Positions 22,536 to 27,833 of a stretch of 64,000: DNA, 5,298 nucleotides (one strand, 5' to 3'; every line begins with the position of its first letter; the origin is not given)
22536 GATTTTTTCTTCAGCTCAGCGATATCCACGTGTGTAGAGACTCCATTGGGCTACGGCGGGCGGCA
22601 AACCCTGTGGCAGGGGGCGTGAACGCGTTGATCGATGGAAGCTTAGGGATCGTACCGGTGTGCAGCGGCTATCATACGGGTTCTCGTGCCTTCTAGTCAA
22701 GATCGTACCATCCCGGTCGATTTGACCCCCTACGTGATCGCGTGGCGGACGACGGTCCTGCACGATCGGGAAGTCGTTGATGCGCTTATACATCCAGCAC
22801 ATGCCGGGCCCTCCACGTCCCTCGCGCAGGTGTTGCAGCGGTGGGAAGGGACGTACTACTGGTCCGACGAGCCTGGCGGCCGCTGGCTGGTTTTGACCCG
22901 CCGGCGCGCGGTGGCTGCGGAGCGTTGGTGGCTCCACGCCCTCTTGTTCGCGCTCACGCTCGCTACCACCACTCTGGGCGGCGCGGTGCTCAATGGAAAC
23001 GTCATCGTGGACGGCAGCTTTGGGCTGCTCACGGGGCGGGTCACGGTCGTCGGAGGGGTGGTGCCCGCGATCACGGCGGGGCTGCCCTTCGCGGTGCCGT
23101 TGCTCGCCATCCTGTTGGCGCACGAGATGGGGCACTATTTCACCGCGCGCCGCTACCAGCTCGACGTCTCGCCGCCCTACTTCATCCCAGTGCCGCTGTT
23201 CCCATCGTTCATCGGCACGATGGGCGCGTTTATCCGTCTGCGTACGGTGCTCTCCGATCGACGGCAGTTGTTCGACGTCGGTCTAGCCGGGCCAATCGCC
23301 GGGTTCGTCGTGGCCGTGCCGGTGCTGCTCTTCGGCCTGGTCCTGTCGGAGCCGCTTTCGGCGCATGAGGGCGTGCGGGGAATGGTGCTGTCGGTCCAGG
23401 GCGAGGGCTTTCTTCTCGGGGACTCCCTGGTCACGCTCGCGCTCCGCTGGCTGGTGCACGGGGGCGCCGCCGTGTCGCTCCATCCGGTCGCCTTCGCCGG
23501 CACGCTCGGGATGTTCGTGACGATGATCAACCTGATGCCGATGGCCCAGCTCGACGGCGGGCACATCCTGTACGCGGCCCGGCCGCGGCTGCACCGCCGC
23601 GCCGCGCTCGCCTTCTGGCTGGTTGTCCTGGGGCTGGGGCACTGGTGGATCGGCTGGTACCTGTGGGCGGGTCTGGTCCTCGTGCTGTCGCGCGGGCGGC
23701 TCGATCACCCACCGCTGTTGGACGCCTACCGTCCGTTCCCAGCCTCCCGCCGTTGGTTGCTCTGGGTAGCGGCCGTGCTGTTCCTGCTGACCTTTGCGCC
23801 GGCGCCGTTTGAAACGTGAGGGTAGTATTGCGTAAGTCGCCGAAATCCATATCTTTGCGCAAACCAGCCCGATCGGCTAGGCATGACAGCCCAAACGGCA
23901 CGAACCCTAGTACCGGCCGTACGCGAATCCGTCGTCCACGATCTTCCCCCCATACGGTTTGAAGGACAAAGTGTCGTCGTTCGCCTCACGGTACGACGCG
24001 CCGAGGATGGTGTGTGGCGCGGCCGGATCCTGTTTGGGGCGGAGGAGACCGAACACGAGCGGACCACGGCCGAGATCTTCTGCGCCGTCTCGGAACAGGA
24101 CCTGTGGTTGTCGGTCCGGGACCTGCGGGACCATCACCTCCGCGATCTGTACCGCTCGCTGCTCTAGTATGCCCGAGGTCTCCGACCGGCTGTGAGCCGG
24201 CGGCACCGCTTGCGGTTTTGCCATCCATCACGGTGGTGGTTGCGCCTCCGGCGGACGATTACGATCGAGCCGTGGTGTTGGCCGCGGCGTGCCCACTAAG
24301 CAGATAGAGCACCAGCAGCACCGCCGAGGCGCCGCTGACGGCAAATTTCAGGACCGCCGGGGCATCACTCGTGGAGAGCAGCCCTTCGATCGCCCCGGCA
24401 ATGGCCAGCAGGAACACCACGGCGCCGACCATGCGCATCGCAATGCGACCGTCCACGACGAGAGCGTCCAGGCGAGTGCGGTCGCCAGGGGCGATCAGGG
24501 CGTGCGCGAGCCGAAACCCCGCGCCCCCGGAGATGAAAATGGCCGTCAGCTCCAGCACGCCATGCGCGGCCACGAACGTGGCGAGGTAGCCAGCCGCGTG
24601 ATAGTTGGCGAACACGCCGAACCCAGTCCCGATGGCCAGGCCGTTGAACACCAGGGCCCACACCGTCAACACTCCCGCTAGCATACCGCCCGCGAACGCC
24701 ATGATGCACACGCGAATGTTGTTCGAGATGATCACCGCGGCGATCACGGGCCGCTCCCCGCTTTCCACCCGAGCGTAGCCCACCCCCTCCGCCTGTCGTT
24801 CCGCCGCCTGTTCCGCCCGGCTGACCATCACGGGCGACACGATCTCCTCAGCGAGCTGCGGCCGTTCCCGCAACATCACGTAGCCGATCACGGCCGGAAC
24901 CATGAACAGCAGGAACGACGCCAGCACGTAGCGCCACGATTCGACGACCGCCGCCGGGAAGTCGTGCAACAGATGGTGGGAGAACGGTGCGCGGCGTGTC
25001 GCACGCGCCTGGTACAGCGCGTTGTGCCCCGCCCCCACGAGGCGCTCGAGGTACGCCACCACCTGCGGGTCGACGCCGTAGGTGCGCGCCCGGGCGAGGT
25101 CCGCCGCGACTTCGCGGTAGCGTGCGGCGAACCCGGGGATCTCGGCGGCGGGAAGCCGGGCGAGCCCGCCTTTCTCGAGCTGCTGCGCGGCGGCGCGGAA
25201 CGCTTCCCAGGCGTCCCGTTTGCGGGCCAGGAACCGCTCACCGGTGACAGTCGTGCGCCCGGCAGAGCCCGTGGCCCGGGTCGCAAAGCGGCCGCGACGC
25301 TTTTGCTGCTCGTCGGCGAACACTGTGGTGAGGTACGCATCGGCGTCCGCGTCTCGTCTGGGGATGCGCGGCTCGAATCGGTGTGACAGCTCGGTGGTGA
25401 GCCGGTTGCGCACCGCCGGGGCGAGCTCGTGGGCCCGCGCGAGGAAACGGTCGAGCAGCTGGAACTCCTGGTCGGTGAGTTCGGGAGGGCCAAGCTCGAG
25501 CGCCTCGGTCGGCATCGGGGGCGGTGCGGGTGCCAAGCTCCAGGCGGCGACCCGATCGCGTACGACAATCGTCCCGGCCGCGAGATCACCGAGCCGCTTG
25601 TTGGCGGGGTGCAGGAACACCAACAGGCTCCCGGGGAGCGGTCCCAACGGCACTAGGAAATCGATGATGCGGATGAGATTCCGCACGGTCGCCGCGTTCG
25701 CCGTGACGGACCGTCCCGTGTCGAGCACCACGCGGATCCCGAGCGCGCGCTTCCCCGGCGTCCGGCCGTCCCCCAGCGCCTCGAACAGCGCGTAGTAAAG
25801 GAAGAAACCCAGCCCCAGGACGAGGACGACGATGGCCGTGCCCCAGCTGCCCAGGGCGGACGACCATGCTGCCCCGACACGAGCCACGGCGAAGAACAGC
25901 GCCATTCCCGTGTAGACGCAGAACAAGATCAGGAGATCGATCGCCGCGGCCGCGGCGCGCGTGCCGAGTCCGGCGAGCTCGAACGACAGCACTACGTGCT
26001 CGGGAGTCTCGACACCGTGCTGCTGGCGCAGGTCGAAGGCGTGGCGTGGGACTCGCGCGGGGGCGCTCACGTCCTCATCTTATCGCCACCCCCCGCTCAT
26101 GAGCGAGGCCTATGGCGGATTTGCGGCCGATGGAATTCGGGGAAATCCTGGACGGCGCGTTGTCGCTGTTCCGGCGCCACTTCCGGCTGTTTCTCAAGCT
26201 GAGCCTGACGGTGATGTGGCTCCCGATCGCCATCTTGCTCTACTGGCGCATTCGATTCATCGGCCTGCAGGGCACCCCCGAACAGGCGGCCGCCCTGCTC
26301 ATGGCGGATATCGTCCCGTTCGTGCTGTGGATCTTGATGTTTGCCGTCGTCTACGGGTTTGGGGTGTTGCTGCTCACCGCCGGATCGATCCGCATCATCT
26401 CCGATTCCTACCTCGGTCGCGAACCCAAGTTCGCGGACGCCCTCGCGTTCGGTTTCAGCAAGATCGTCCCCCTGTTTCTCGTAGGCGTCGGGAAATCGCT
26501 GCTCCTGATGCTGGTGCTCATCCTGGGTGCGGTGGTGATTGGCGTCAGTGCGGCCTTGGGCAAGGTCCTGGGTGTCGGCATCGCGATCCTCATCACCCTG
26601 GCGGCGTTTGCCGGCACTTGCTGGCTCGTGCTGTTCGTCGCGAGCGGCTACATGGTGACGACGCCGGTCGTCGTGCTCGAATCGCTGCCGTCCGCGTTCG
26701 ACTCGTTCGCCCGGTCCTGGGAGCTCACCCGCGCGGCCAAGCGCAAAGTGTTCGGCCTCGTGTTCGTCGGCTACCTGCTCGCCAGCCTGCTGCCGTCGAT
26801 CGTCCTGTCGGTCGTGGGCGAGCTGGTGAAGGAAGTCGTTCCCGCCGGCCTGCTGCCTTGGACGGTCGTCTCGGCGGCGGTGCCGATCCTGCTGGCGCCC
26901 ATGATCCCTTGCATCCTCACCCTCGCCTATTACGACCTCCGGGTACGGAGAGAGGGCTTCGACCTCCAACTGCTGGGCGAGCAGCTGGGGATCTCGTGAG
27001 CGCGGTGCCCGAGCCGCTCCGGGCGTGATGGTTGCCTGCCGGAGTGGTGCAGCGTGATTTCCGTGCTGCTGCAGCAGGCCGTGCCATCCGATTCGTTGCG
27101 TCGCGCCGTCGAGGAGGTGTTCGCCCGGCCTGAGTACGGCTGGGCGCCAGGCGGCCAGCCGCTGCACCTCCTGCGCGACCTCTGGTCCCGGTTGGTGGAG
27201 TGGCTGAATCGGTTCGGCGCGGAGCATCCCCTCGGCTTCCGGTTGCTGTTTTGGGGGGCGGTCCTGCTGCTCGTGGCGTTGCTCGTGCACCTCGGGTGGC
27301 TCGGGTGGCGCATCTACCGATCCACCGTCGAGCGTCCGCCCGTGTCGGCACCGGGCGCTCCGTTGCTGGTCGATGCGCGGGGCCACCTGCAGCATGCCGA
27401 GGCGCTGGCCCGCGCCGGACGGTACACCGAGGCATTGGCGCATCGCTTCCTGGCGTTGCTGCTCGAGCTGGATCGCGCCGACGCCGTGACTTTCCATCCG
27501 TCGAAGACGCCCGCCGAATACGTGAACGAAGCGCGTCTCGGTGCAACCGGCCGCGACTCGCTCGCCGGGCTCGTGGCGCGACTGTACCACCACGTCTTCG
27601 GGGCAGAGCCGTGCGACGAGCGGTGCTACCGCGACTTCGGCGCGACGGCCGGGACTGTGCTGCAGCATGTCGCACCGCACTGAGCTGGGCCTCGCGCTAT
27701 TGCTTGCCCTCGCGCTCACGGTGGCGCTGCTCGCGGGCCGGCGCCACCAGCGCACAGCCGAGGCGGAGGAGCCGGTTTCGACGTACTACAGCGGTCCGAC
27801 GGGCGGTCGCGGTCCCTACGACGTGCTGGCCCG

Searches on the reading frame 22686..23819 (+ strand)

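Call 56: search_protein_families(library=pfam, proteins=[window:22686-23819:+], max_evalue=0.001)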
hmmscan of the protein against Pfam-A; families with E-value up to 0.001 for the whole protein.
window:22686-23819:+ (377 aa): 1 family
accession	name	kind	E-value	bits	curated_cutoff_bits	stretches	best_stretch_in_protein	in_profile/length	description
PF02163.28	Peptidase_M50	-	1.2e-20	74.2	27.2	1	135-305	2-200/221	Peptidase family M50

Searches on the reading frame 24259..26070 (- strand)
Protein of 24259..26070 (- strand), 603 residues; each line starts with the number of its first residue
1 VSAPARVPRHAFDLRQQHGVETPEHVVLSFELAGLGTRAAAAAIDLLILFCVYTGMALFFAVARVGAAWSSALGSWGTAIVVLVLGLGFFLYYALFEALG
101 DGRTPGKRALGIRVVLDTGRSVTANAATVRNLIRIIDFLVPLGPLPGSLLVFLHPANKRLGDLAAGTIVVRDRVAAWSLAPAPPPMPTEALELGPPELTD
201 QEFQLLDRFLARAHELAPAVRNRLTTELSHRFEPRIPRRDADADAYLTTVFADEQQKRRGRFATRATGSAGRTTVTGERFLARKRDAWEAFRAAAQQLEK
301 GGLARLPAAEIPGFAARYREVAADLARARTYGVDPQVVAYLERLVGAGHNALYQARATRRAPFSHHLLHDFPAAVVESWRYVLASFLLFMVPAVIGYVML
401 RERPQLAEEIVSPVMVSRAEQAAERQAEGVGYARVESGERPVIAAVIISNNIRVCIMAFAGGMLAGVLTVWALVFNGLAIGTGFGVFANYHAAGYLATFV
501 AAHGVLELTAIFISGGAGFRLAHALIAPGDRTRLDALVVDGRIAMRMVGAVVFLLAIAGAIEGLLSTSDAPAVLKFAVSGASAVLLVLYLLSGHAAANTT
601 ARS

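Call 39: search_protein_families(library=ncbifam, proteins=[window:24259-26070:-], max_evalue=0.01)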
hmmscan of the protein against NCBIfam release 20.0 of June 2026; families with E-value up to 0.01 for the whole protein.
window:24259-26070:- (603 aa): 0 families

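Call 56: search_protein_families(library=pfam, proteins=[window:24259-26070:-], max_evalue=0.001)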
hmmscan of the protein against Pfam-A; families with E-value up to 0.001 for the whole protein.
window:24259-26070:- (603 aa): 2 families
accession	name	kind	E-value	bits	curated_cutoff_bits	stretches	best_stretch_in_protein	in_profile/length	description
PF01944.22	SpoIIM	-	3.9e-32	111.9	26.9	1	385-566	1-162/163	Stage II sporulation protein M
PF06271.18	RDD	-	9.4e-19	68.5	24.1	1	32-166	1-137/137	RDD family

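Call 63: search_protein_families(library=padloc, proteins=[window:24259-26070:-], max_evalue=0.001)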
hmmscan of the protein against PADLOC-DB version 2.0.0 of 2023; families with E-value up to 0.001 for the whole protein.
window:24259-26070:- (603 aa): 0 families

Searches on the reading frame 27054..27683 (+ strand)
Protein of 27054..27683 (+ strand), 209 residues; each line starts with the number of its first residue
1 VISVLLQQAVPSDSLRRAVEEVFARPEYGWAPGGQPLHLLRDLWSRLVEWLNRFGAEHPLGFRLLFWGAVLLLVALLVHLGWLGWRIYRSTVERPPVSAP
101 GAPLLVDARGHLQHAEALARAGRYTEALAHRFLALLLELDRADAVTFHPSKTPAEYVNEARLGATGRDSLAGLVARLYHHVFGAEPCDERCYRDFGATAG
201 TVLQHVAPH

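Call 5: search_protein_families(library=pfam, proteins=[window:27054-27683:+], max_evalue=0.01)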
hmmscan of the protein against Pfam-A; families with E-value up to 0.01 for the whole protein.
window:27054-27683:+ (209 aa): 1 family
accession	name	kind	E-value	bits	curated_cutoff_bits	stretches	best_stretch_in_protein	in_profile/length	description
PF13559.11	DUF4129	-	3.2e-06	27.6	24.8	1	131-193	1-62/69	Domain of unknown function (DUF4129)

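Call 39: search_protein_families(library=ncbifam, proteins=[window:27054-27683:+], max_evalue=0.01)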
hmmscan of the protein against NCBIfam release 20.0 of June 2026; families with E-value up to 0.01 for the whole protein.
window:27054-27683:+ (209 aa): 0 families

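Call 63: search_protein_families(library=padloc, proteins=[window:27054-27683:+], max_evalue=0.001)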
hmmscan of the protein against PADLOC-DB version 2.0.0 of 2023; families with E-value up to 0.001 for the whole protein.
window:27054-27683:+ (209 aa): 0 families
